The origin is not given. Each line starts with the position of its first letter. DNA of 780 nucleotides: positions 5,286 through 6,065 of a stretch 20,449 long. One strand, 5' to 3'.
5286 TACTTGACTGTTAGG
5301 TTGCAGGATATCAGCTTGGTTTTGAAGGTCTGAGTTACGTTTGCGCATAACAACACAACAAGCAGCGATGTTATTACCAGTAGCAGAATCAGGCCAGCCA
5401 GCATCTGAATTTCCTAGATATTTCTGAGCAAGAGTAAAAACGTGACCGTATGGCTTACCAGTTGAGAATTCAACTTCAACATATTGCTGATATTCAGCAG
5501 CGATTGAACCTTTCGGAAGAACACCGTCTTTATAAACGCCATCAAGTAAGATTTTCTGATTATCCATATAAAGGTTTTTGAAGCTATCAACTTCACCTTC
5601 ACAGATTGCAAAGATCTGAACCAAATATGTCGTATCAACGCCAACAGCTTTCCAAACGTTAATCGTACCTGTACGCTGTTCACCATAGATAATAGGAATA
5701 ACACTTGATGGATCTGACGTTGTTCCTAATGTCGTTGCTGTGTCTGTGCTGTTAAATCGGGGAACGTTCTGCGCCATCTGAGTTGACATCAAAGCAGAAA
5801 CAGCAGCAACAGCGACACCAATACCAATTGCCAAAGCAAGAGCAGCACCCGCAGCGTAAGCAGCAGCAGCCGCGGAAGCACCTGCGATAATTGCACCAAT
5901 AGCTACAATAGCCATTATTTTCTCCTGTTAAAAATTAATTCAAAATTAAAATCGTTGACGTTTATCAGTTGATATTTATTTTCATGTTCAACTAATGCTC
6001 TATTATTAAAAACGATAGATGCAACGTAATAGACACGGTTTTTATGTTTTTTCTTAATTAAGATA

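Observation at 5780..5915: J-like tail tip protein starts with a 45-residue Ala/Gly-rich hydrophobic segment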

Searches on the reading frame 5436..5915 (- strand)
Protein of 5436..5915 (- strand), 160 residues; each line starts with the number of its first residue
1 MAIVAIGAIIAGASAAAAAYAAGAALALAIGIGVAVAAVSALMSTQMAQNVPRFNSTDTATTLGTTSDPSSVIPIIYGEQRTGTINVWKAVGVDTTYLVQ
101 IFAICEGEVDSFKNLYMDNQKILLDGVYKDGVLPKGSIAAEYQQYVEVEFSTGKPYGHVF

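Call 12: search_protein_families(library=pfam, proteins=[window:5436-5915:-], max_evalue=10)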
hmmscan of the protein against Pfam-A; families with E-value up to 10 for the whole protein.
seq(160 aa): 3 families
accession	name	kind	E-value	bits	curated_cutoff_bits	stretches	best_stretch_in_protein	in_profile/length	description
PF17623.7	B277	-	0.073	12.6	27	1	23-74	225-269/277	Domain of unknown function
PF09534.15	Trp_oprn_chp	-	0.2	11.9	29.6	1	1-66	48-112/180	Tryptophan-associated transmembrane protein (Trp_oprn_chp)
PF00022.25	Actin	-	0.44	9.5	27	1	6-44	123-161/410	Actin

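Call 30: search_solved_structures(query=A2, max_evalue=10, show_alignments=5)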
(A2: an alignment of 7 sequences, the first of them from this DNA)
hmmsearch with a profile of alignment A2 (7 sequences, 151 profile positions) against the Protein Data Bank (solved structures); distinct sequences matched with E-value up to 10: 8.
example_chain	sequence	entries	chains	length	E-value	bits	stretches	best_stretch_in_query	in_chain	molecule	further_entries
7zhj_b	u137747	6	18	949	1.7e-05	27.7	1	72-125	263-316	Probable baseplate hub protein | Baseplate hub protein pb3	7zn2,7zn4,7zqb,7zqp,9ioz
9e7m_Ia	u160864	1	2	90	6e-05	25.9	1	26-96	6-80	Tail tip assembly protein I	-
9e7m_Ic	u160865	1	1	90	6.6e-05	25.8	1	26-96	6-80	Tail tip assembly protein I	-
8iyk_I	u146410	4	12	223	0.0002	24.3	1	6-96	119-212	Tail tip assembly protein I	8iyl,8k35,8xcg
8hqz_A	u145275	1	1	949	0.00088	22.2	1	72-124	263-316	Baseplate hub protein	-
8j1m_A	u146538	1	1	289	1.5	11.7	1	20-63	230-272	Putative membrane protein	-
7z6m_A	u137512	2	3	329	1.8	11.4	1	20-63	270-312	Putative membrane protein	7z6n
4jfc_A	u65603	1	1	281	4.9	10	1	11-45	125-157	Enoyl-CoA hydratase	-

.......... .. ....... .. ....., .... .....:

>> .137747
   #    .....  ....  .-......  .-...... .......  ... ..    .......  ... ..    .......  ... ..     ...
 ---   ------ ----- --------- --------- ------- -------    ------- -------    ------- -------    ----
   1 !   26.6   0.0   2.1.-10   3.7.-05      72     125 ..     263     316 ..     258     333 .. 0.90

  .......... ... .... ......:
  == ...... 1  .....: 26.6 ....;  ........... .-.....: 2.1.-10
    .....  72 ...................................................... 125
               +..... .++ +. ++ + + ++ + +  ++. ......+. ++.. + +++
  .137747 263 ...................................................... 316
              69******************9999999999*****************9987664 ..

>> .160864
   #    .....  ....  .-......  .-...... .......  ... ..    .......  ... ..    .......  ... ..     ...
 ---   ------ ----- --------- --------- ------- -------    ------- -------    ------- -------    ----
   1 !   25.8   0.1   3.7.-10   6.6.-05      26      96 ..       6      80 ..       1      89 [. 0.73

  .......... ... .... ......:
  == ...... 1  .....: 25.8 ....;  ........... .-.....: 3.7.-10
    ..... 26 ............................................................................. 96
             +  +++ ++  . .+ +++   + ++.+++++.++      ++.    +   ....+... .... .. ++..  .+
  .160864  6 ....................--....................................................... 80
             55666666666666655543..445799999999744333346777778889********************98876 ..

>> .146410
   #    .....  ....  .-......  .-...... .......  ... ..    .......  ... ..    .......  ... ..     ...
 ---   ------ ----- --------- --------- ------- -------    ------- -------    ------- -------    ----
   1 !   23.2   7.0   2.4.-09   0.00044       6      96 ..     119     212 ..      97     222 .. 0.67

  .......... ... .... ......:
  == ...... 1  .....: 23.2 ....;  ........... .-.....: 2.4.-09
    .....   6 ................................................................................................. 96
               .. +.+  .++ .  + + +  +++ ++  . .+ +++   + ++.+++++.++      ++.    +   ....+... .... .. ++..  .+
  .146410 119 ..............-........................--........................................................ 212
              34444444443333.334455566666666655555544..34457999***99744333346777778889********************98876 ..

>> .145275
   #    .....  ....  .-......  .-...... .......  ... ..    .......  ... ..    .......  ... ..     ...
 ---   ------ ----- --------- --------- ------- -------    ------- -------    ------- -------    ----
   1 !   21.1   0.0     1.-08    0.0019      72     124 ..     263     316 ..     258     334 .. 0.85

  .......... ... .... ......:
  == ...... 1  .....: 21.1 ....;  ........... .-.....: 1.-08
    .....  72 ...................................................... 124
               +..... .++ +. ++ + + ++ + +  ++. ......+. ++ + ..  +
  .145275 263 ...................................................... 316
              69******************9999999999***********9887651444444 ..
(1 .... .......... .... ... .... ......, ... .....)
